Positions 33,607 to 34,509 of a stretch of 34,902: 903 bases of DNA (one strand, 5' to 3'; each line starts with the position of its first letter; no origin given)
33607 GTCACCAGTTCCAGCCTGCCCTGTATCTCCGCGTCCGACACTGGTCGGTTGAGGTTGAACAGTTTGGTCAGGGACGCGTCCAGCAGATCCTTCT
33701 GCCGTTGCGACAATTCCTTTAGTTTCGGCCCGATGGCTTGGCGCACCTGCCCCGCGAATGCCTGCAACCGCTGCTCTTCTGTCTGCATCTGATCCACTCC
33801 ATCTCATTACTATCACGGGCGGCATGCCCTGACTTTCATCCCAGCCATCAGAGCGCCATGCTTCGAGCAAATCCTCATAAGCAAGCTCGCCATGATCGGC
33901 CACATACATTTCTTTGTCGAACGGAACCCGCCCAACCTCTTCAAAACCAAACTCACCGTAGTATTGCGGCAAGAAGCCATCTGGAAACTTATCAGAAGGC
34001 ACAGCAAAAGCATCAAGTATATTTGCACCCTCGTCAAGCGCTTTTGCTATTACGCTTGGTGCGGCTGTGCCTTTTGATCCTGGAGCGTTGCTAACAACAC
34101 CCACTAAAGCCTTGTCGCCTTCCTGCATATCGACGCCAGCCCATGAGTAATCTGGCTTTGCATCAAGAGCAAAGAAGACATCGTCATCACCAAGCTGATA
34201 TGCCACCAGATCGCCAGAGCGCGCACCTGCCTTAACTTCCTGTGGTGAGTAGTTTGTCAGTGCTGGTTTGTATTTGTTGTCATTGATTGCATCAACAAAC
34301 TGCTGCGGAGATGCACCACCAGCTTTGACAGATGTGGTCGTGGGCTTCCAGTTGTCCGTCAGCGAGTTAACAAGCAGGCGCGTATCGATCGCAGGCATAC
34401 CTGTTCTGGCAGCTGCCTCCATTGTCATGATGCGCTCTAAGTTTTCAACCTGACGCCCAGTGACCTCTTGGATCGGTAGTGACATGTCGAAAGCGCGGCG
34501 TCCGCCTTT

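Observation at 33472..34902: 850-aa ORF wedged between terS and terL, translationally coupled to both, reading through the contig junction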

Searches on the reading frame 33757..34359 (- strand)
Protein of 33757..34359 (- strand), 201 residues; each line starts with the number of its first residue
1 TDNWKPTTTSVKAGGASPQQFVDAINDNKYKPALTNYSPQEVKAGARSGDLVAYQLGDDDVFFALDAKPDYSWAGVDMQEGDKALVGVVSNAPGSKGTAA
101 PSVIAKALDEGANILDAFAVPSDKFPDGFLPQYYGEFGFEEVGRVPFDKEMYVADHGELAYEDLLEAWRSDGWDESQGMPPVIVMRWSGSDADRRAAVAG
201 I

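Call 85: search_solved_structures(query=A6, max_evalue=1, show_alignments=2)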
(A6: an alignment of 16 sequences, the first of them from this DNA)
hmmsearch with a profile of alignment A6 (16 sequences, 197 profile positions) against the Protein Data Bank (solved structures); distinct sequences matched with E-value up to 1: 10.
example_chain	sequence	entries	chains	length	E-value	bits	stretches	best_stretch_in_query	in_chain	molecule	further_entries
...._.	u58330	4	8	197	0.14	14.9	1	102-140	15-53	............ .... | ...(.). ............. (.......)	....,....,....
2r96_A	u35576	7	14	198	0.14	14.9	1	102-140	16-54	Flavoprotein WrbA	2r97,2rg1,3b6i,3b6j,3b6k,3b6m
9m01_A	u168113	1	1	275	0.39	13.4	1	126-173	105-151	MHC class I antigen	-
5nq2_A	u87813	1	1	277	0.48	13.1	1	126-174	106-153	MHC class I antigen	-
2nly_A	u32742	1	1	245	0.6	12.8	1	89-150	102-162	Divergent polysaccharide deacetylase hypothetical protein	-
4pel_A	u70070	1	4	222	0.64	12.7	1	112-154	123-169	Penicillin G acylase subunit alpha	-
5abm_A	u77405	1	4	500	0.72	12.6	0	96-146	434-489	RETINAL DEHYDROGENASE 1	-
1bxs_A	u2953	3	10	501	0.72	12.6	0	96-146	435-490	ALDEHYDE DEHYDROGENASE | RETINAL DEHYDROGENASE 1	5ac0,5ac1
4ggg_A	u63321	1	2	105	0.74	12.5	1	13-68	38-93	Repressor protein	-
4pem_A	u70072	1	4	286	0.98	12.1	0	112-153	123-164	Penicillin G acylase Alpha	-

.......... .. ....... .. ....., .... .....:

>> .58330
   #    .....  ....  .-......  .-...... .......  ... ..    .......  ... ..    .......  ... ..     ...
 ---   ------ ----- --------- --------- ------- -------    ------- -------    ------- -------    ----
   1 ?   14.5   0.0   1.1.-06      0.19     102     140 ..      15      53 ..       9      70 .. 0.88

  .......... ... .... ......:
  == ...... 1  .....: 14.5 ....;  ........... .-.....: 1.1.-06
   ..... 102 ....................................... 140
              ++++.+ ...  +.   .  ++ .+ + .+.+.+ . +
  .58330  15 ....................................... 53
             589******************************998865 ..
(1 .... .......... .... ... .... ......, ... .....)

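Call 86: search_protein_families(library=pfam, alignment_id=A6, max_evalue=0.1)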
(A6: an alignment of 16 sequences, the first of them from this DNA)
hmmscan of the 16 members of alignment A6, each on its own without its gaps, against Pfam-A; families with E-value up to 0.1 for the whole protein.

A. member 1, seq(201 aa): 0 families

B. families by the number of members that match (of 16 scanned): 0 families
